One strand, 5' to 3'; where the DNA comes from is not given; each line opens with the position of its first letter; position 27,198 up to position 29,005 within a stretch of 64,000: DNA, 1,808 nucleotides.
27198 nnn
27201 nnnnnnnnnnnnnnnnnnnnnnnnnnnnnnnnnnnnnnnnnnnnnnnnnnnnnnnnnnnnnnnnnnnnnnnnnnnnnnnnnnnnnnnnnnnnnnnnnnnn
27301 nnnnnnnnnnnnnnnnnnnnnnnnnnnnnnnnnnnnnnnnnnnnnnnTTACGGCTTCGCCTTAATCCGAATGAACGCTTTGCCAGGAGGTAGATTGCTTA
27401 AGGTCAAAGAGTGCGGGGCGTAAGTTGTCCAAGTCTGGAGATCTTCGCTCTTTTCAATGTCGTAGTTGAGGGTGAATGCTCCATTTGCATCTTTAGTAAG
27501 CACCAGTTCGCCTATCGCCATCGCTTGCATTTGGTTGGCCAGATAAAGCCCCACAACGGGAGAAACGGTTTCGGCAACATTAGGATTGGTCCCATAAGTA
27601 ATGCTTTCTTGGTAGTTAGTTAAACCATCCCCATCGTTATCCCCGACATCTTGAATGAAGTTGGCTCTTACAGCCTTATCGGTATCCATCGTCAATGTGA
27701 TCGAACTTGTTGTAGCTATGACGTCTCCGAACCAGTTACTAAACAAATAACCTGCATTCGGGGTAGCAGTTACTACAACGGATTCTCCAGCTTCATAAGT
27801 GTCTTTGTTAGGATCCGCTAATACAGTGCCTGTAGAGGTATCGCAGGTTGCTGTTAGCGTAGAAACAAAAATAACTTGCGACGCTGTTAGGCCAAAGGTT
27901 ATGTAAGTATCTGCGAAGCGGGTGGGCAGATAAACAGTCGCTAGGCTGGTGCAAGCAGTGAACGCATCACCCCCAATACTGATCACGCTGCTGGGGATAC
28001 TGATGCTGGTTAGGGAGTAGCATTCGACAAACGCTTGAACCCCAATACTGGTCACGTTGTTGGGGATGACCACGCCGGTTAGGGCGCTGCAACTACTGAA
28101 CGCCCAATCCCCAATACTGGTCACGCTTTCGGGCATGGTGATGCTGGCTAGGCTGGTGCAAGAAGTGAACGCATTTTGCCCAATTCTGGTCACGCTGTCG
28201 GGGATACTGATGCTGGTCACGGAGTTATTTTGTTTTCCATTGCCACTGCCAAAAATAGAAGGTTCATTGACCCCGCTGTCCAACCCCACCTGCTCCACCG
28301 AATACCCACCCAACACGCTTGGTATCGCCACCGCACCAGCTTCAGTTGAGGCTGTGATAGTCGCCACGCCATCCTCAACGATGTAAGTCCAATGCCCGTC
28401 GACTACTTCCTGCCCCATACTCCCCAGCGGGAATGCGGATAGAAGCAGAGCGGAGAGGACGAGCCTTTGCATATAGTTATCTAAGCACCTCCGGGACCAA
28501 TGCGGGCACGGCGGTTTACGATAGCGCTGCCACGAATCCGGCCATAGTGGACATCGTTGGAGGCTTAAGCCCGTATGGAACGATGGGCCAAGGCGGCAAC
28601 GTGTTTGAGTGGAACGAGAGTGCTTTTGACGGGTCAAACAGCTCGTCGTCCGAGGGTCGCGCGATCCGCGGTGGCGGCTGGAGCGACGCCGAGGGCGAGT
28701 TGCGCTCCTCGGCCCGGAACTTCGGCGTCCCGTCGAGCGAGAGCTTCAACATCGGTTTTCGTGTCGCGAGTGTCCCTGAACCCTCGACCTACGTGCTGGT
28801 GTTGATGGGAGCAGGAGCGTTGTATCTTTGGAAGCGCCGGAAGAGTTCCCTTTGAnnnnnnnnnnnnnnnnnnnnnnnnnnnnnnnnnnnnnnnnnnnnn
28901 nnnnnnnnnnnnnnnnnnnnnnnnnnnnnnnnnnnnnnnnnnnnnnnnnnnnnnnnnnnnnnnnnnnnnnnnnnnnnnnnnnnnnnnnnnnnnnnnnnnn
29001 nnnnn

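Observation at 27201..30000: Accessory patch downstream of tRNA-Lys: low-GC LRR gene, truncated PEP-CTERM gene, phage-like ORF and antiporter fragment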

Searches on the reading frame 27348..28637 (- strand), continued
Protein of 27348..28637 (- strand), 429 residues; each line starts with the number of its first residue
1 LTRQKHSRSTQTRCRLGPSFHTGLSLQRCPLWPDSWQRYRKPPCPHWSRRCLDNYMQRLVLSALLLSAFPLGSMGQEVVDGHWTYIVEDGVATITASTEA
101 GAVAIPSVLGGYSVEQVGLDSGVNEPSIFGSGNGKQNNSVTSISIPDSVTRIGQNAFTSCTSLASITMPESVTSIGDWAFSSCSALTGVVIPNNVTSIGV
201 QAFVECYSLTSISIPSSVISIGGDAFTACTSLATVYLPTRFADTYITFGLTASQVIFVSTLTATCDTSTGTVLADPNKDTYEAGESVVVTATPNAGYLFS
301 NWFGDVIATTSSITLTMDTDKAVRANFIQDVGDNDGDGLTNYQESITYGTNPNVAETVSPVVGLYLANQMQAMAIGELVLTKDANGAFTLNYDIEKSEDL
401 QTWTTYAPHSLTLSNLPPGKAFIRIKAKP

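Call 38: find_encoding_contigs(protein=P0010, flank=8000, max_places=3)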
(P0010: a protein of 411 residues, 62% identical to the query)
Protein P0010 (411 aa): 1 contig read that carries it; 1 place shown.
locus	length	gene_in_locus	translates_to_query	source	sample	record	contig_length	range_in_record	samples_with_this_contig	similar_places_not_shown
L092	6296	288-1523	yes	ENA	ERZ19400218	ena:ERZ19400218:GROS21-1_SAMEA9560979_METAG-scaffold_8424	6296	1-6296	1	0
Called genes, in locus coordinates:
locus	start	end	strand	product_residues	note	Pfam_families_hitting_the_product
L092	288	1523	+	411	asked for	PF13306:LRR_5, PF13855:LRR_8 (faint), PF13306:LRR_5, PF18998:Flg_new_2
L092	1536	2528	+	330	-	PF03781:FGE-sulfatase, PF07589:PEP_exosort_dom (weak)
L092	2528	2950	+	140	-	-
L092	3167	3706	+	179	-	-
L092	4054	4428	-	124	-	PF13432:TPR_16 (faint), PF08238:Sel1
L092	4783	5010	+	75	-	-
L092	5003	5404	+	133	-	-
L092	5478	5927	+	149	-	-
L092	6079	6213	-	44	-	-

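Call 41: list_cluster_members(proteins=[P0001, P0008, P0015, P0041, P0033, P0064, P0103, P0120, P0055, P0090])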
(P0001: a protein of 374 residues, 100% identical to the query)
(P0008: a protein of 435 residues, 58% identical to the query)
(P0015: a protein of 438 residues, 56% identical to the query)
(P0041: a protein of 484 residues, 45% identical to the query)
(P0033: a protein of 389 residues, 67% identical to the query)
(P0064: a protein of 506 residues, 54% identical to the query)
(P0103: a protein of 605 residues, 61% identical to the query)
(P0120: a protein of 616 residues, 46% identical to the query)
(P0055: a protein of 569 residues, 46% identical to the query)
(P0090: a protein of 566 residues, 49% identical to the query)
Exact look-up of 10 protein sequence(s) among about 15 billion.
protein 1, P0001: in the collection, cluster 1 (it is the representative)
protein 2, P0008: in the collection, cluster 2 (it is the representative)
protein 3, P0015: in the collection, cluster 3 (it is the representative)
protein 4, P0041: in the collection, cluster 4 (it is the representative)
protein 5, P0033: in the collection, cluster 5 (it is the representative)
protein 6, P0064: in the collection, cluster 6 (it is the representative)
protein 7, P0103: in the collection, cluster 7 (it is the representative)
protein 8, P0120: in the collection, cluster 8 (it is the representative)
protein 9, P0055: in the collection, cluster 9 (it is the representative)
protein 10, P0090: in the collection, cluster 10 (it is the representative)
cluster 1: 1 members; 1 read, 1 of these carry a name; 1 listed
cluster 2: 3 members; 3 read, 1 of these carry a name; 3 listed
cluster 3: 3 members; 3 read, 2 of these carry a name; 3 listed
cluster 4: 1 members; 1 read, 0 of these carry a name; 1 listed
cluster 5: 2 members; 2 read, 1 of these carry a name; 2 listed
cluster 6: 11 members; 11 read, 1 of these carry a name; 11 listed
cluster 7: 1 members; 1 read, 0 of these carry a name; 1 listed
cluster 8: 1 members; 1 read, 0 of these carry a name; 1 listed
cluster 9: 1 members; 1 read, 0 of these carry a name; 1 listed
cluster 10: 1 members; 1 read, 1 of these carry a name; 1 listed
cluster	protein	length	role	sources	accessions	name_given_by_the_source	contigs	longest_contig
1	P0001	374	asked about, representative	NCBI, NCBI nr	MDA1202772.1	MAG: leucine-rich repeat protein [Verrucomicrobia bacterium] | leucine-rich repeat protein [Verrucomicrobiota bacterium]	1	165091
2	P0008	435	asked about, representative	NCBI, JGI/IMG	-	hypothetical protein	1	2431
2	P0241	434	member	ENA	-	-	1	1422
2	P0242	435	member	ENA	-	-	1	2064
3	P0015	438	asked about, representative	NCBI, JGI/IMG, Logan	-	hypothetical protein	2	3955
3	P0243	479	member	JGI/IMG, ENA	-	hypothetical protein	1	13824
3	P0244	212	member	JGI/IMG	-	-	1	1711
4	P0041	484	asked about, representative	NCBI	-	-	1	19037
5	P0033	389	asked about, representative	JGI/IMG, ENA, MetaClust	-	\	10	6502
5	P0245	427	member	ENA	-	-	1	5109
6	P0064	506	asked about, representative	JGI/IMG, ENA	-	uncharacterized repeat protein (TIGR02543 family)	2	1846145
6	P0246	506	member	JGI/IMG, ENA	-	-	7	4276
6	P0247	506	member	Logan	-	-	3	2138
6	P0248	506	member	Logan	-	-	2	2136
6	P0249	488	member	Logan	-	-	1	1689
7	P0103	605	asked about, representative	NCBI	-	-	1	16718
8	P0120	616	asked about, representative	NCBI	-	-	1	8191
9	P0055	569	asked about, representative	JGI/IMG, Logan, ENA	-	-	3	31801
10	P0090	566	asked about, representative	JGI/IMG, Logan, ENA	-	hypothetical protein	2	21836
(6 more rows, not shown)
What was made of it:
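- The LRR protein's 90% cluster has one member (call 41).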

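Call 67: search_protein_families(library=ncbifam, proteins=[window:27348-28472:-], max_evalue=0.1)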
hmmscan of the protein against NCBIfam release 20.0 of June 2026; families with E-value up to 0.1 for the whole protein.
window:27348-28472:- (374 aa): 2 families
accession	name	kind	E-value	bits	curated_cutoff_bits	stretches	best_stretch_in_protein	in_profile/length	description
NF047961.1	adhesin_HupY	equivalog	1.5e-15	56.4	1250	1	68-171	171-273/978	leucine-rich repeat adhesin HupY/LrrG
NF045861.1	glide_Gli349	exception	4.6e-13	46.8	1750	2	83-157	2677-2749/3169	gliding machinery surface structure protein Gli349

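Call 79: find_encoding_contigs(protein=P0106, flank=8000, max_places=3)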
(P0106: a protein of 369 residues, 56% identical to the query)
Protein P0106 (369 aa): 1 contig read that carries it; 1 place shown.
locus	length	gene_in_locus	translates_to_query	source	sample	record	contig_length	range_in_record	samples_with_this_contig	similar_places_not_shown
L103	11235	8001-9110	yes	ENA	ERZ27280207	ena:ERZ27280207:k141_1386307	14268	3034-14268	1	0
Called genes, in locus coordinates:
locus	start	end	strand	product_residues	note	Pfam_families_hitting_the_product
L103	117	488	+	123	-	-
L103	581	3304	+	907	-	PF00082:Peptidase_S8, PF24908:Ig_SIBA-E_2nd (faint), PF00082:Peptidase_S8, PF05345:He_PIG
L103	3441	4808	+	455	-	PF18998:Flg_new_2 (faint), PF05725:FNIP (faint), PF13306:LRR_5, PF13855:LRR_8 (faint), PF13306:LRR_5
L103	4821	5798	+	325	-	PF03781:FGE-sulfatase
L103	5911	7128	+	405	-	PF13306:LRR_5, PF13855:LRR_8 (faint), PF13306:LRR_5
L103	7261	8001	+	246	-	PF07589:PEP_exosort_dom (weak)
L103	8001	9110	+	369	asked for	PF13306:LRR_5, PF18998:Flg_new_2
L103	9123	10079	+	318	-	PF03781:FGE-sulfatase, PF07589:PEP_exosort_dom (weak)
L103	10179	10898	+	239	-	-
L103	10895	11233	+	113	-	?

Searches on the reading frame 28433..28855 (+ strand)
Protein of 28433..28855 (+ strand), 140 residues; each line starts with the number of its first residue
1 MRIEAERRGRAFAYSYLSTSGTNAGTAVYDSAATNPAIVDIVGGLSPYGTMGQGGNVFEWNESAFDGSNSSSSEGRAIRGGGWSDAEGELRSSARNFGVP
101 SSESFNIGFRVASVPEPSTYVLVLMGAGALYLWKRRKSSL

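Call 5: search_protein_families(library=pfam, proteins=[window:28433-28855:+], max_evalue=0.1)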
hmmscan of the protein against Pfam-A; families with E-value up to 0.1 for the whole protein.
window:28433-28855:+ (140 aa): 2 families
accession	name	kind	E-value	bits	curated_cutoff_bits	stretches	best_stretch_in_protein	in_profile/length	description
PF03781.23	FGE-sulfatase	-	6.9e-09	36.2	23.3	1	22-112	151-254/255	Sulfatase-modifying factor enzyme 1-like domain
PF07589.16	PEP-CTERM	-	6.7e-07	29.6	20.7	1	113-136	1-23/24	PEP-CTERM motif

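Call 58: find_encoding_contigs(protein=window:28433-28855:+, flank=6000, max_places=6)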
Protein window:28433-28855:+ (140 aa): no gene with exactly this product is on record in the collection.

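Call 67: search_protein_families(library=ncbifam, proteins=[window:28433-28855:+], max_evalue=0.1)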
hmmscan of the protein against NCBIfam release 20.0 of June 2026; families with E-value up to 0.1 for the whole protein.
window:28433-28855:+ (140 aa): 15 families
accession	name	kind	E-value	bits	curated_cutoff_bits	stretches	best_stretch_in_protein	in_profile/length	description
NF038129.1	PEP_NF038129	equivalog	4.8e-06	26.5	65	1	104-137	161-194/194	NF038129 family PEP-CTERM protein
TIGR02595.1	PEP_CTERM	domain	8e-06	26.3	16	1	114-137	1-23/24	PEP-CTERM sorting domain-containing protein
NF033554.9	floc_PepA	equivalog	4.4e-05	23.4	80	1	20-138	138-261/261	flocculation-associated PEP-CTERM protein PepA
TIGR03525.2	GldK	equivalog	0.00013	21.4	350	1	68-112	360-404/408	T9SS ring complex lipoprotein PorK/GldK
NF038126.1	PEP_CTERM_FxDxF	subfamily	0.00017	21.9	50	1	103-137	131-165/165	FxDxF family PEP-CTERM protein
NF038124.1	PEP_CTERM_TLD_A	exception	0.00034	20.2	100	1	95-137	196-234/235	PEP_CTERM-anchored TLD domain-containing protein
NF038120.1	PEP_CTERM_QFxxD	subfamily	0.0019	18.1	80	1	106-137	187-214/215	NF038120 family PEP-CTERM protein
NF038119.1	PEP_CTERM_MHFG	equivalog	0.0023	18.3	100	1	94-137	216-259/260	MHFG family PEP-CTERM protein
NF041927.1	Xrt_dep_XDP1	equivalog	0.0039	17.2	125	1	112-137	217-242/242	exosortase-dependent surface protein XDP1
NF038118.1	PEP_CTERM_CCXG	equivalog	0.0045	16.7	90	1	109-137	171-199/199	CCXG family PEP-CTERM protein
TIGR03440.2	egtB_TIGR03440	equivalog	0.013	14.6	360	1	75-112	376-413/413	ergothioneine biosynthesis protein EgtB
NF038125.1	PEP_CTERM_THxN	subfamily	0.028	14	85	1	102-137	208-246/246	THxN family PEP-CTERM protein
NF051459.1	pyoverdine_PvdO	equivalog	0.03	13.4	500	1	52-112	206-277/280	dihydropyoverdine dehydrogenase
TIGR04373.1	egtB_X_signatur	signature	0.042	13.9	71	1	75-112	12-49/50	EgtB-related enzyme signature domain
TIGR03524.1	GldJ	equivalog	0.096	11.3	458.2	0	7-63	30-85/559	gliding motility lipoprotein GldJ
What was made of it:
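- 28493..28855 (+): 3' remnant (about 120 codons) of an FGE-sulfatase-domain PEP-CTERM protein gene with native composition. It is cut at 28492|28493 by the LRR insertion. Pfam FGE-sulfatase positions 151-254 of 255 and PEP-CTERM 29.6 bits (call 5); TIGR02595 (call 67).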
